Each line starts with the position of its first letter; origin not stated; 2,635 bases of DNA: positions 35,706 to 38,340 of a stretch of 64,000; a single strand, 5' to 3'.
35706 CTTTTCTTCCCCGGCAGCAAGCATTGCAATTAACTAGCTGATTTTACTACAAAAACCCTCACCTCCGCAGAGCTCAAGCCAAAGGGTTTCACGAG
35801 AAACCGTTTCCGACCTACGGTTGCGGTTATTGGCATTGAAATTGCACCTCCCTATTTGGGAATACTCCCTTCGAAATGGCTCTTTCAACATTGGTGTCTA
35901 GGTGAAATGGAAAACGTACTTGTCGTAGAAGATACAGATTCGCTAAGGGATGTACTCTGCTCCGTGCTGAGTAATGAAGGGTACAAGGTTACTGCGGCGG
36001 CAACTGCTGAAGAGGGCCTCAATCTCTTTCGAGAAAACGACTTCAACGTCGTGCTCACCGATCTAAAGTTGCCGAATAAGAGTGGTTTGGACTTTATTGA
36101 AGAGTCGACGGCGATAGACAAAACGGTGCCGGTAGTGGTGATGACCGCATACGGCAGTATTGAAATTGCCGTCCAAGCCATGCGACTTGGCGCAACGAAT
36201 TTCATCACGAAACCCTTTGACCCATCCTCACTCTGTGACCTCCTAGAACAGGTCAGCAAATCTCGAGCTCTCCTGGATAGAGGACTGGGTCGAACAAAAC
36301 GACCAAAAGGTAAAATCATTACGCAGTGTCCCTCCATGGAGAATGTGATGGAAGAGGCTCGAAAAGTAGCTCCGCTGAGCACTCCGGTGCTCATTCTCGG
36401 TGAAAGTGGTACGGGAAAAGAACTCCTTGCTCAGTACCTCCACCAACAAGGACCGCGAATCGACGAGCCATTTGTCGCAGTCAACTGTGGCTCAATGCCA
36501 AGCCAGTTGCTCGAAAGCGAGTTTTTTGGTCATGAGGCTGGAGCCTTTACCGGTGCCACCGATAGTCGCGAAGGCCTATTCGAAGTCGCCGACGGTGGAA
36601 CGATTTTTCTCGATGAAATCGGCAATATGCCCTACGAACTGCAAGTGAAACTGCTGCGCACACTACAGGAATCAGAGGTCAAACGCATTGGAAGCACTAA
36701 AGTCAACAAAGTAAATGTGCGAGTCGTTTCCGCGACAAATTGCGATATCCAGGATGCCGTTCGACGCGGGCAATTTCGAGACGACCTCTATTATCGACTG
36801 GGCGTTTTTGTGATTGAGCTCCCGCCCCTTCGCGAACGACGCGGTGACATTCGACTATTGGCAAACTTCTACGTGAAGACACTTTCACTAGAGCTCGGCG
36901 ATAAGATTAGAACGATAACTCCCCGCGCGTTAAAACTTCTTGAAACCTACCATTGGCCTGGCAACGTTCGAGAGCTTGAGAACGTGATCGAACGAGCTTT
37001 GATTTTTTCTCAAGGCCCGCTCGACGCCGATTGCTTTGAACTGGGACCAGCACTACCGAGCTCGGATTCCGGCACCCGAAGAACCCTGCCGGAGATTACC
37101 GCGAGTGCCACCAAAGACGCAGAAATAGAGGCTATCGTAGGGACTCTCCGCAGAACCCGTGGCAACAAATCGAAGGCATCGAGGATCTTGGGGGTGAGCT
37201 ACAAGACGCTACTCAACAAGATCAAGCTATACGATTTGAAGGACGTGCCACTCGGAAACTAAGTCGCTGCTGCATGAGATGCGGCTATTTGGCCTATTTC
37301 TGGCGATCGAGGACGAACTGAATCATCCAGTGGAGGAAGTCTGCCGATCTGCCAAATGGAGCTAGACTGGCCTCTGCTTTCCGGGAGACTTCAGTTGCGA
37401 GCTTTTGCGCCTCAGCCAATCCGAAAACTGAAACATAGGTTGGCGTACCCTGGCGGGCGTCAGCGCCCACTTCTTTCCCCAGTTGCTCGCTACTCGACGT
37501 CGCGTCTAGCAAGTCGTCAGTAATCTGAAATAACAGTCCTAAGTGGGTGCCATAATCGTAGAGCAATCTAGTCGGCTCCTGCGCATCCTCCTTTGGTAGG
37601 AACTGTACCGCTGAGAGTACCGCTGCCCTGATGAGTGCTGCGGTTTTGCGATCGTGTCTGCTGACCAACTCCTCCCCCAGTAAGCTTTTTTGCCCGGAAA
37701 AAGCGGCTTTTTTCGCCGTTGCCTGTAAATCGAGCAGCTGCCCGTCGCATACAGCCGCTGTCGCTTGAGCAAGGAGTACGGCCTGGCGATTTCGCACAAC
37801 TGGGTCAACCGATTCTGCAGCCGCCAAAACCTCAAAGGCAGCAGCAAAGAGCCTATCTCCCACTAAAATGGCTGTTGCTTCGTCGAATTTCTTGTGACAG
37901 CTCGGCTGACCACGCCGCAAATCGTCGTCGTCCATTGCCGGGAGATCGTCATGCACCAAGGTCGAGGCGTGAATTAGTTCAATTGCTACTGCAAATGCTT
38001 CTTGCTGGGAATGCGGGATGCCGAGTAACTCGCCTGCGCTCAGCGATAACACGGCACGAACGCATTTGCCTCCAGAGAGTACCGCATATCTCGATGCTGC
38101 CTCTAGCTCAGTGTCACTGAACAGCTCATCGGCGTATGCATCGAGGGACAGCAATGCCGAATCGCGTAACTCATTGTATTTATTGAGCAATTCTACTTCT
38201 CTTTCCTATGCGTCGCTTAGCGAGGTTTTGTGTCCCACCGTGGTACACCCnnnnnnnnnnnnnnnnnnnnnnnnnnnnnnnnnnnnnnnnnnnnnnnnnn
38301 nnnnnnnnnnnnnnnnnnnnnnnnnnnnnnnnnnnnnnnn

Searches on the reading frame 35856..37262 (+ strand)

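Call 16: search_protein_families(library=pfam, proteins=[window:35856-37262:+], max_evalue=0.001)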
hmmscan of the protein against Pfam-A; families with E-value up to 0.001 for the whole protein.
window:35856-37262:+ (468 aa): 6 families
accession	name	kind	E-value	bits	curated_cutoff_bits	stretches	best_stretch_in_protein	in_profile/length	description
PF00158.32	Sigma54_activat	-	1.1e-69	233.9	20.2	1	154-320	1-167/168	Sigma-54 interaction domain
PF00072.30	Response_reg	-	2.3e-26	92.5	30.2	1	21-130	1-110/111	Response regulator receiver domain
PF14532.12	Sigma54_activ_2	-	6.6e-23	81.9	25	1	160-325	6-138/138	Sigma-54 interaction domain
PF25601.1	AAA_lid_14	-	8.3e-22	77.3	27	1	326-388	1-63/87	AAA+ ATPase lid domain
PF02954.25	HTH_8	-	3.4e-09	36.7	22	1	421-458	4-41/42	Bacterial regulatory protein, Fis family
PF07728.20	AAA_5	-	3.7e-05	24.2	22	1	177-295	1-122/139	AAA domain (dynein-related subfamily)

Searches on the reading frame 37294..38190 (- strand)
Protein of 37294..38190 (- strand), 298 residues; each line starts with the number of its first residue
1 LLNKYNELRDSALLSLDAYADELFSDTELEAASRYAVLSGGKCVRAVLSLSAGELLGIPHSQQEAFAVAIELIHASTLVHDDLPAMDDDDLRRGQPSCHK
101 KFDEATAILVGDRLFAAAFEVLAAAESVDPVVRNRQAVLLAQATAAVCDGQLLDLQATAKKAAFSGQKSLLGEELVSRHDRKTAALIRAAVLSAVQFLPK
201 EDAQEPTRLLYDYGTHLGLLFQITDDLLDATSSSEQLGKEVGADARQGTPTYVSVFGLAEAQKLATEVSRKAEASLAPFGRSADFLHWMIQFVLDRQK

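Call 16: search_protein_families(library=pfam, proteins=[window:37294-38190:-], max_evalue=0.001)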
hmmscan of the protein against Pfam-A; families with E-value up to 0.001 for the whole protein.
window:37294-38190:- (298 aa): 1 family
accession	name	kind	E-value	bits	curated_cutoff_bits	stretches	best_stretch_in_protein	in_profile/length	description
PF00348.22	polyprenyl_synt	-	5e-55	186.9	27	1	28-264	3-225/251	Polyprenyl synthetase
